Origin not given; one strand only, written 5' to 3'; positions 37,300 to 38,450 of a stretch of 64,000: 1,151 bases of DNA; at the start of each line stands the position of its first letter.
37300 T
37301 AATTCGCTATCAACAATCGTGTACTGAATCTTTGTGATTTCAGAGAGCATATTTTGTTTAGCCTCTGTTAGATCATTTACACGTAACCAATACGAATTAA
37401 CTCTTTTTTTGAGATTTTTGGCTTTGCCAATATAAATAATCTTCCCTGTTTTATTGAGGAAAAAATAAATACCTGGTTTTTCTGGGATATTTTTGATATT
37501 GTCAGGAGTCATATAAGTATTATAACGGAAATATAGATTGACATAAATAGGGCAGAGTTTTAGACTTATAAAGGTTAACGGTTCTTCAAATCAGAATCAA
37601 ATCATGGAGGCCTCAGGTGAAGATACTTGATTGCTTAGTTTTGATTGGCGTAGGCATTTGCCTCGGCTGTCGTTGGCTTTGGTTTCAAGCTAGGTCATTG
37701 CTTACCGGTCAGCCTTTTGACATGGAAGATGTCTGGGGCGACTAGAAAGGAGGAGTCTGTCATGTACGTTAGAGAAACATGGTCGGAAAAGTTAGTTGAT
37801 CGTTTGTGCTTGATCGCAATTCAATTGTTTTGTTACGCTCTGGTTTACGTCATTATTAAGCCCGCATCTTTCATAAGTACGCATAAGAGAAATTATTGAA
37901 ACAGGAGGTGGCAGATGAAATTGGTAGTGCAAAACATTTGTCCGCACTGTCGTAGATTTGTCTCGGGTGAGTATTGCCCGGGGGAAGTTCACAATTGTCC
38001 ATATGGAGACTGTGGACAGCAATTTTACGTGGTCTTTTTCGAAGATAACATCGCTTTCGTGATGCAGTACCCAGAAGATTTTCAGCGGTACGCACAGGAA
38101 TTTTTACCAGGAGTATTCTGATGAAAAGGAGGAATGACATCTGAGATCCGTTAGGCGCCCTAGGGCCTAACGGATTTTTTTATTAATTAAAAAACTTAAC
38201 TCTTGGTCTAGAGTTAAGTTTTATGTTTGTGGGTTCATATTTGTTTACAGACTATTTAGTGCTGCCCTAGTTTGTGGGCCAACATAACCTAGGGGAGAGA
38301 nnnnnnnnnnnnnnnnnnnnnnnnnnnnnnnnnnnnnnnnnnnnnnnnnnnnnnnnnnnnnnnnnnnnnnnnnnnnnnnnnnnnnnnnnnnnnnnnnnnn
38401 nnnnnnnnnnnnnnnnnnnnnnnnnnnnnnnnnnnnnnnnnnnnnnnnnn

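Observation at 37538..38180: Islet B: consensus promoter, three SD-perfect small ORFs (two hydrophobic peptides and a zinc ribbon) and a terminator, wedged between uvrC and the giant FN3 protein gene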

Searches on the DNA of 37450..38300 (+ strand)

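Call 7: search_rna_families(source=window, start=37450, end=38300, threshold=evalue, max_evalue=10, show_alignments=3)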
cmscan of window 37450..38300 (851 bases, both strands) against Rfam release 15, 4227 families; matches with E-value up to 10: 5.
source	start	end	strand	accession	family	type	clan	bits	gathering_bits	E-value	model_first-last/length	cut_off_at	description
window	38137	38239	+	RF02579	tsr26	Gene; sRNA;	-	20.9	141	1.7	1-122/122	no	S. aureus tsr26 small RNA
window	38144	38238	-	RF02375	Aar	Gene; sRNA;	-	18.3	60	5.4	1-191/191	no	Aar sRNA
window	38190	38214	+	RF03060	uup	Cis-reg;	-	15.1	36.8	5.5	1-48/48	no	uup RNA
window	37719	37765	+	RF03431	mir-4657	Gene; miRNA;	-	15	73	7.9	1-53/53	no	mir-4657 microRNA precursor family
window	37450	37530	-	RF01819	RsaD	Gene; sRNA;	-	14.7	50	7.4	1-177/189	3'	RNA Staph. aureus D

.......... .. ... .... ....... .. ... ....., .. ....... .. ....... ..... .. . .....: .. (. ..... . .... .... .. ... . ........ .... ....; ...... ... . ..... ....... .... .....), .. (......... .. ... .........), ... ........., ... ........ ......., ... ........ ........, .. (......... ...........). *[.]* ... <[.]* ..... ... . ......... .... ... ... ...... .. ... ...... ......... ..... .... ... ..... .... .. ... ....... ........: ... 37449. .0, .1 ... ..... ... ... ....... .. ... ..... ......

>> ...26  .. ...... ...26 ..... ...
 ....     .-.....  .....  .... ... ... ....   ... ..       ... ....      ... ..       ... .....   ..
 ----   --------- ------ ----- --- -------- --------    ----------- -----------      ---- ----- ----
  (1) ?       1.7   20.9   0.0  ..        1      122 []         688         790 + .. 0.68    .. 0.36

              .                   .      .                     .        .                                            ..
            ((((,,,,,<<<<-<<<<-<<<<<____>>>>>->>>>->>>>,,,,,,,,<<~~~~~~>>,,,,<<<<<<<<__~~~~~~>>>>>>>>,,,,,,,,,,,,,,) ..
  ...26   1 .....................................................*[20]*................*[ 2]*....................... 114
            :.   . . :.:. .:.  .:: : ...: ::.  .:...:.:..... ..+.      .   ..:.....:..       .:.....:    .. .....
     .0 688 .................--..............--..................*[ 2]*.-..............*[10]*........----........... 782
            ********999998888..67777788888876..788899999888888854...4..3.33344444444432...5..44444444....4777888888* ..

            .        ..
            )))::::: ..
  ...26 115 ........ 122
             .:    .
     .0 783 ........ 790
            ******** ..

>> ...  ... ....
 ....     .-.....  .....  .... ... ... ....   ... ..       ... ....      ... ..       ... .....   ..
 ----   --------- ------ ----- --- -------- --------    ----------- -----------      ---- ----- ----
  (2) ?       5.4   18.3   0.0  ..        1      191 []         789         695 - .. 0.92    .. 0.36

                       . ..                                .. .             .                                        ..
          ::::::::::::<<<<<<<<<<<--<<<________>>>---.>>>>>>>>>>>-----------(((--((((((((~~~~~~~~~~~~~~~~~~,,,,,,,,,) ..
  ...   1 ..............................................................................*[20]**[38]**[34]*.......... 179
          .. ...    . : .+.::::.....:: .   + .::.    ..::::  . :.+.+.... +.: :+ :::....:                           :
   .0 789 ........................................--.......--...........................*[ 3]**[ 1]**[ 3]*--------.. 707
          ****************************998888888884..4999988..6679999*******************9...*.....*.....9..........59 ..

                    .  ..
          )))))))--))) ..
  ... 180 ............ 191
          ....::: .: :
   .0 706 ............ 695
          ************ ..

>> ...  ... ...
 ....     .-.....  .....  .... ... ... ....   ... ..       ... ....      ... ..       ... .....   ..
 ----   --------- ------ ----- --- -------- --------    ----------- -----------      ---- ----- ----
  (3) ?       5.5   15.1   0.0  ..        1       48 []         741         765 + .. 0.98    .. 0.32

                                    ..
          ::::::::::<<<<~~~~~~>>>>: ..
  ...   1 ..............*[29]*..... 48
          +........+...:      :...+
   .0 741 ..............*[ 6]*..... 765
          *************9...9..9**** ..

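Call 57: search_dna_similar(query=window:37513-38244:+, collection=phages, mode=distant, max_evalue=0.01)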
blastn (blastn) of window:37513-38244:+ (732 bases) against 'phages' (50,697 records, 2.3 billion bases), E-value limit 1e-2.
No match.

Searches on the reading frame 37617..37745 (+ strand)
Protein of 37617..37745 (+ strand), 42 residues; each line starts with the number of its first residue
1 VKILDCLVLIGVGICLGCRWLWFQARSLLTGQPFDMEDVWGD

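Call 8: search_protein_families(library=pfam, proteins=[window:37617-37745:+], max_evalue=1)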
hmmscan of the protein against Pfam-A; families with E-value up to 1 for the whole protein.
window:37617-37745:+ (42 aa): 0 families

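Call 32: search_protein_families(library=phrogs, proteins=[window:37617-37742:+], max_evalue=1)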
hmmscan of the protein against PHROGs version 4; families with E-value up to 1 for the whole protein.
window:37617-37742:+ (42 aa): 1 family
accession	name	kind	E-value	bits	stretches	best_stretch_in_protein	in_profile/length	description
phrog_36349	-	unknown function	0.22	12.5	1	2-21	7-26/58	-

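Call 33: search_protein_families(library=padloc, proteins=[window:37617-37742:+], max_evalue=1)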
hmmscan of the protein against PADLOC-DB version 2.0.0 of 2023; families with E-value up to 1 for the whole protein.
window:37617-37742:+ (42 aa): 0 families

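Call 34: search_protein_families(library=ncbifam, proteins=[window:37617-37742:+], max_evalue=1)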
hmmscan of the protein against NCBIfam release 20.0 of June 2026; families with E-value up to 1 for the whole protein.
window:37617-37742:+ (42 aa): 0 families

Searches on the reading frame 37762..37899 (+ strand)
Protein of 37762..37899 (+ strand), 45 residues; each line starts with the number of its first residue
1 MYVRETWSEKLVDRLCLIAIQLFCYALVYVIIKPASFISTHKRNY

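Call 8: search_protein_families(library=pfam, proteins=[window:37762-37899:+], max_evalue=1)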
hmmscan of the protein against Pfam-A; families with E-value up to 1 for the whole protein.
window:37762-37899:+ (45 aa): 1 family
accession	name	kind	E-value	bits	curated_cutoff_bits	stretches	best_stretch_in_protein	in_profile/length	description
PF10144.15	SMP_2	-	0.057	13.5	28.9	1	9-42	4-37/159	Bacterial virulence factor haemolysin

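Call 32: search_protein_families(library=phrogs, proteins=[window:37762-37896:+], max_evalue=1)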
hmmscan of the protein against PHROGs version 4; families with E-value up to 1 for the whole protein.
window:37762-37896:+ (45 aa): 0 families

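Call 33: search_protein_families(library=padloc, proteins=[window:37762-37896:+], max_evalue=1)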
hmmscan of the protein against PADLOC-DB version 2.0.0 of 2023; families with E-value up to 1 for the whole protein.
window:37762-37896:+ (45 aa): 0 families

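Call 34: search_protein_families(library=ncbifam, proteins=[window:37762-37896:+], max_evalue=1)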
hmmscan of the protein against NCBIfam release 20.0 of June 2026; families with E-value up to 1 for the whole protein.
window:37762-37896:+ (45 aa): 1 family
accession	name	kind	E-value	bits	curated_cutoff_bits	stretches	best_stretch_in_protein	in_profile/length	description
NF008419.0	PRK11246.1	equivalog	0.058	12.8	279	1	10-42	5-37/219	YtjB family periplasmic protein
